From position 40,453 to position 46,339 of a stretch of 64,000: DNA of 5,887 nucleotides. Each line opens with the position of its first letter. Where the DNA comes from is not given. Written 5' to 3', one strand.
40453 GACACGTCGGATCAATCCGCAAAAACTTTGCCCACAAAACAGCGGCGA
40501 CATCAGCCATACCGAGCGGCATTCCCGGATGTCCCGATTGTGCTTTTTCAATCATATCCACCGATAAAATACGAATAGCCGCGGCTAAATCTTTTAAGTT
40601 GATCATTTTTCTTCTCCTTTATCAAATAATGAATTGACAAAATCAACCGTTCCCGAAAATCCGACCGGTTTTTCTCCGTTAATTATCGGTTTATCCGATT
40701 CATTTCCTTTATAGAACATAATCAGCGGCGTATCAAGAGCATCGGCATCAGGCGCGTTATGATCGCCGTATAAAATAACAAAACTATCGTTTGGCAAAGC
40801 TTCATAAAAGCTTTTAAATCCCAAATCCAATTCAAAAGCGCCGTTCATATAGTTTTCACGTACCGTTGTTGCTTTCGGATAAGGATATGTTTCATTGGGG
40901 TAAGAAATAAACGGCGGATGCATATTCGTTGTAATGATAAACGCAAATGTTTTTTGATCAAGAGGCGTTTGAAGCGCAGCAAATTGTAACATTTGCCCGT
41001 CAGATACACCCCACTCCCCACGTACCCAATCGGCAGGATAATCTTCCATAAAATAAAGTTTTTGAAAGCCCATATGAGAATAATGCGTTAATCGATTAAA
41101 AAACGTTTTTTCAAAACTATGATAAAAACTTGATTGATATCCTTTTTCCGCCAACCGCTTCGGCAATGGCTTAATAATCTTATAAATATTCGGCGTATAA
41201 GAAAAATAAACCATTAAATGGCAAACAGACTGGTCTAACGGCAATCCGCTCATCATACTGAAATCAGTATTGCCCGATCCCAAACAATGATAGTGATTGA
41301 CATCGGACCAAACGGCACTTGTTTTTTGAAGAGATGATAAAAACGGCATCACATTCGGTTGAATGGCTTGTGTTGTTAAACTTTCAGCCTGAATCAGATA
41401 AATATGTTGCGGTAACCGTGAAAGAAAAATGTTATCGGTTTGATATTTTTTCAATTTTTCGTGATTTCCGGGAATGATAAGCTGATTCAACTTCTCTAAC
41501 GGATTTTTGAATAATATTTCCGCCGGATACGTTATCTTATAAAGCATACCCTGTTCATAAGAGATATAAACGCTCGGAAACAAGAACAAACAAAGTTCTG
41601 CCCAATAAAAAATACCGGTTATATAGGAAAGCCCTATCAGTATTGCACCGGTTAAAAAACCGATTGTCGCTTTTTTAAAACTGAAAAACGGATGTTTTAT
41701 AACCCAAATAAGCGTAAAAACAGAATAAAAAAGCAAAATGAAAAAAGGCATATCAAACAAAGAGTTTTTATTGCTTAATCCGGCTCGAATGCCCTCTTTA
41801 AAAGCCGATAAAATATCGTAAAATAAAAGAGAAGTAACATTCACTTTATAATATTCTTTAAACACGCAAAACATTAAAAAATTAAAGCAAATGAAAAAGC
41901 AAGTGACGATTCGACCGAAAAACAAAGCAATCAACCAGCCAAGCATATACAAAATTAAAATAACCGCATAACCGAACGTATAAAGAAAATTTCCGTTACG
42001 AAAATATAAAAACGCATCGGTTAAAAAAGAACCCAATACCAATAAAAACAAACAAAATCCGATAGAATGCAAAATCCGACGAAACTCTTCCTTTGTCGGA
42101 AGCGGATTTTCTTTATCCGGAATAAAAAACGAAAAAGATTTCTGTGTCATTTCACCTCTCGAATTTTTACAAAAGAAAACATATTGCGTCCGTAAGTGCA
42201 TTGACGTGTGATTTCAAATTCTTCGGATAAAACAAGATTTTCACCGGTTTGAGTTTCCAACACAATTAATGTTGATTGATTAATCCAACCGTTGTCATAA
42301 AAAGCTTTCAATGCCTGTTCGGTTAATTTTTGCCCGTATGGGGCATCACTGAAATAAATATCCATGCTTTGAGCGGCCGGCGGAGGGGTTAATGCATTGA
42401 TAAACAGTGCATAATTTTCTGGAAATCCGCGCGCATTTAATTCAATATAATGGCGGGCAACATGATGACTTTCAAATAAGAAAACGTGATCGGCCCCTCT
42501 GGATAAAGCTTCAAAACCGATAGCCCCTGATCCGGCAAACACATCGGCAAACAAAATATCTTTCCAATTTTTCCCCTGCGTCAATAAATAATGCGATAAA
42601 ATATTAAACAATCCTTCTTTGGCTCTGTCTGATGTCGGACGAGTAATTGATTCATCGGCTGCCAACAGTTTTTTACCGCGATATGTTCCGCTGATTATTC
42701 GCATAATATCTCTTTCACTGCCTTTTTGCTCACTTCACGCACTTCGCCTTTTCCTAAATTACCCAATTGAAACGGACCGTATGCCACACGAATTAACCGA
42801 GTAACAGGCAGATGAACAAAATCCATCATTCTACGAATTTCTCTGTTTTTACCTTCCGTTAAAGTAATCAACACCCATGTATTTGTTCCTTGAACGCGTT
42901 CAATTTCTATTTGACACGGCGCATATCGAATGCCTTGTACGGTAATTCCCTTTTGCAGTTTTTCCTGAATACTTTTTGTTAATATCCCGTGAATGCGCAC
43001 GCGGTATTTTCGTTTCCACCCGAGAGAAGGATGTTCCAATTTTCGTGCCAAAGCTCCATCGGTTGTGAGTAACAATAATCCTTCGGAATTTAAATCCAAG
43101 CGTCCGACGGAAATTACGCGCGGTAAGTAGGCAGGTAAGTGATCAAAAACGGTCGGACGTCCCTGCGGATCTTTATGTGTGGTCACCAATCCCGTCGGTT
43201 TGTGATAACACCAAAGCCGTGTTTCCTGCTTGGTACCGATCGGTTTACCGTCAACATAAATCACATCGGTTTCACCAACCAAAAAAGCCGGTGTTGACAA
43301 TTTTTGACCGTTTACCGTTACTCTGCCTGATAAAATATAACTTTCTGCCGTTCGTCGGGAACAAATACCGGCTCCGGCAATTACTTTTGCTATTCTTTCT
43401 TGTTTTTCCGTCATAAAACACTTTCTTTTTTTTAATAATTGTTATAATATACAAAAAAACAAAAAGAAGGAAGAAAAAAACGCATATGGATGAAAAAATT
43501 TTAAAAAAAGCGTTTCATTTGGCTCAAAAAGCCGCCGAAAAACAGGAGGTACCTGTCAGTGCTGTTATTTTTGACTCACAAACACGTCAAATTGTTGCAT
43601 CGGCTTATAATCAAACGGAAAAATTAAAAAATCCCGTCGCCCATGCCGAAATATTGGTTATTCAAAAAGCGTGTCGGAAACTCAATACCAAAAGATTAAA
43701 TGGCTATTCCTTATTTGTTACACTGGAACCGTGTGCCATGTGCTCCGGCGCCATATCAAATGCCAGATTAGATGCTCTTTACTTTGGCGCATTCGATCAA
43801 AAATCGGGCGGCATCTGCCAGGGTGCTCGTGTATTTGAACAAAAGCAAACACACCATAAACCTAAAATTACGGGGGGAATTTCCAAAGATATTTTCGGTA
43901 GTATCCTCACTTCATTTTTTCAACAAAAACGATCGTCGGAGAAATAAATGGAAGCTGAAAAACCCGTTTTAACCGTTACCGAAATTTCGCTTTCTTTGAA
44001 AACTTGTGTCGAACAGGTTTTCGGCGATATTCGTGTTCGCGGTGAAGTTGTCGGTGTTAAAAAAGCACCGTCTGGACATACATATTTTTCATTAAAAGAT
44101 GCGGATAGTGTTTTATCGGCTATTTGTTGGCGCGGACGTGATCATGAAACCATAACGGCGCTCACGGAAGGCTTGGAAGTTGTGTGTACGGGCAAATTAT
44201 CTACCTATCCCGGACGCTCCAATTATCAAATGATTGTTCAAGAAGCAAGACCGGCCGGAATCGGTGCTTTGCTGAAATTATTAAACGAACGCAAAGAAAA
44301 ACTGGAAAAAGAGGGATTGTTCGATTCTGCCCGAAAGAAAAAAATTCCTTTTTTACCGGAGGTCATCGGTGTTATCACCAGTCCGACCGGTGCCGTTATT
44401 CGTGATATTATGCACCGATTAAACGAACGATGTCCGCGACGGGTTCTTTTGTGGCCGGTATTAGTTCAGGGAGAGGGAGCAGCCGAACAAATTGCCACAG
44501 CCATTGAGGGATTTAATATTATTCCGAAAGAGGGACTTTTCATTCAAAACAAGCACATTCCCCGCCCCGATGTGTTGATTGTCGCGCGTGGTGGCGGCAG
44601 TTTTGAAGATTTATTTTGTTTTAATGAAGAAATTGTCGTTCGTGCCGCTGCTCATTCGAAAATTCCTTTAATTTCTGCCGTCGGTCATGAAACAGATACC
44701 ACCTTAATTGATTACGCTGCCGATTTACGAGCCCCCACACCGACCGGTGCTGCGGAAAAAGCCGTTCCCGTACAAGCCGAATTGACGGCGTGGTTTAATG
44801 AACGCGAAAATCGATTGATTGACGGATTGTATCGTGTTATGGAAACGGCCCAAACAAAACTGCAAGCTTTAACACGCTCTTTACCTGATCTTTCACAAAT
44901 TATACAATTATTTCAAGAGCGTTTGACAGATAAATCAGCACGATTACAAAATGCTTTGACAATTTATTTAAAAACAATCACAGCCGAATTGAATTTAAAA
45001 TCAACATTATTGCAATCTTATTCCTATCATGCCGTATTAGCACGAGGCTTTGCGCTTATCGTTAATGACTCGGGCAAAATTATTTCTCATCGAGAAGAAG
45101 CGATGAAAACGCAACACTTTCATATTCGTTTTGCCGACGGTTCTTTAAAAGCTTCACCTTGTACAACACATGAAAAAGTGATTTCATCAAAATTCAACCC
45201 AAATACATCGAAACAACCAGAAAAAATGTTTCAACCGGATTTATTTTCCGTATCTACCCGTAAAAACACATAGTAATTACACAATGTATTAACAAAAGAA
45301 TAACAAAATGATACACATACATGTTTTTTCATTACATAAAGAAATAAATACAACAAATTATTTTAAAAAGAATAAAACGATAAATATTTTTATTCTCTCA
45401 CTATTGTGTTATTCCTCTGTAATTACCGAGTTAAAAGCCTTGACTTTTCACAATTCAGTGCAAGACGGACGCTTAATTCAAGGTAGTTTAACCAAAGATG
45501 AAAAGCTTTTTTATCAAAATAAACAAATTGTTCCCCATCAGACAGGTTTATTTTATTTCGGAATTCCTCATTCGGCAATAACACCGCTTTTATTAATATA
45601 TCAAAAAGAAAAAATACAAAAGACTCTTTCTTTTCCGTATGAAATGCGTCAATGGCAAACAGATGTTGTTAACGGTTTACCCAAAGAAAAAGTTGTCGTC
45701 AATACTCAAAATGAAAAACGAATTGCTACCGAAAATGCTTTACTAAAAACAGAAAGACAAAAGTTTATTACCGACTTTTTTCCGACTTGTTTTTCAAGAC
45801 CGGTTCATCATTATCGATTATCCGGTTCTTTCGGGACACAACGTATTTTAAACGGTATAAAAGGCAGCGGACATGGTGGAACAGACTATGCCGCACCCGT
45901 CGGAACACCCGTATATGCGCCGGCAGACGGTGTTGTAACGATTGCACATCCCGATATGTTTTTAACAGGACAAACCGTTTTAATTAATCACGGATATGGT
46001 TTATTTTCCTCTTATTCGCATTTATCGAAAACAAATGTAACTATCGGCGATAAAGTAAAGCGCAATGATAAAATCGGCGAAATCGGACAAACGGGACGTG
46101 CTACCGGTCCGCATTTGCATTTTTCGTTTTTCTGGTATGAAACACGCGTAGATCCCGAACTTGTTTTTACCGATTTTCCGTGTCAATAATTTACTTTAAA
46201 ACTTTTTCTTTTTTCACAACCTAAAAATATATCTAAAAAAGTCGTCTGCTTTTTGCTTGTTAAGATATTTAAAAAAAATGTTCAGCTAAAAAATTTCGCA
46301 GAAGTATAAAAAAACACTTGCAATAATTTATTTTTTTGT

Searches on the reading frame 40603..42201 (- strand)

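Call 27: search_protein_families(library=pfam, proteins=[window:40603-42201:-], max_evalue=0.001)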
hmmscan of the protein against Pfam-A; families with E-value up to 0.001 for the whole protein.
window:40603-42201:- (532 aa): 1 family
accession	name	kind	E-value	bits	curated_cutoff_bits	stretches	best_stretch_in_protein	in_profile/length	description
PF00884.28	Sulfatase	-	8.3e-18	65.1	25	1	280-483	21-243/301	Sulfatase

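Call 60: search_protein_families(library=ncbifam, proteins=[window:40603-42201:-], max_evalue=0.01)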
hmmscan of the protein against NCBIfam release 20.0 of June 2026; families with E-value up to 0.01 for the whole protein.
window:40603-42201:- (532 aa): 1 family
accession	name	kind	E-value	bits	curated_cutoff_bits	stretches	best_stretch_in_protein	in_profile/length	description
NF053595.1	LptchSynLtaSGpos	equivalog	1.5e-13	50.2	970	1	282-482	260-466/626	lipoteichoic acid synthase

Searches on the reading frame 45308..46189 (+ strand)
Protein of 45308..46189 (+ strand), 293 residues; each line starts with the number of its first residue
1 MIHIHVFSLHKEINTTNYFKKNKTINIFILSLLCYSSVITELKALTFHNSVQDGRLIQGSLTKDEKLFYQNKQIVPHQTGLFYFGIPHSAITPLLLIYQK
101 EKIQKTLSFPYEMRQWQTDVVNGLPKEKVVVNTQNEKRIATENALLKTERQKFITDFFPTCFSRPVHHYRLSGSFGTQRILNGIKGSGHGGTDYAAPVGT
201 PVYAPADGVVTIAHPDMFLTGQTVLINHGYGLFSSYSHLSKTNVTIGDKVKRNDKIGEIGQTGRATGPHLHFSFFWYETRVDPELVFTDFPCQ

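Call 57: search_protein_families(library=pfam, proteins=[window:45308-46189:+], max_evalue=0.01)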
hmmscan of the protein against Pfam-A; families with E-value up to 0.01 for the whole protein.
window:45308-46189:+ (293 aa): 1 family
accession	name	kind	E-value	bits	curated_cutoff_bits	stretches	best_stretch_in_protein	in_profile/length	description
PF01551.29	Peptidase_M23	-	5.2e-30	103.9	28.7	1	188-283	2-96/96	Peptidase family M23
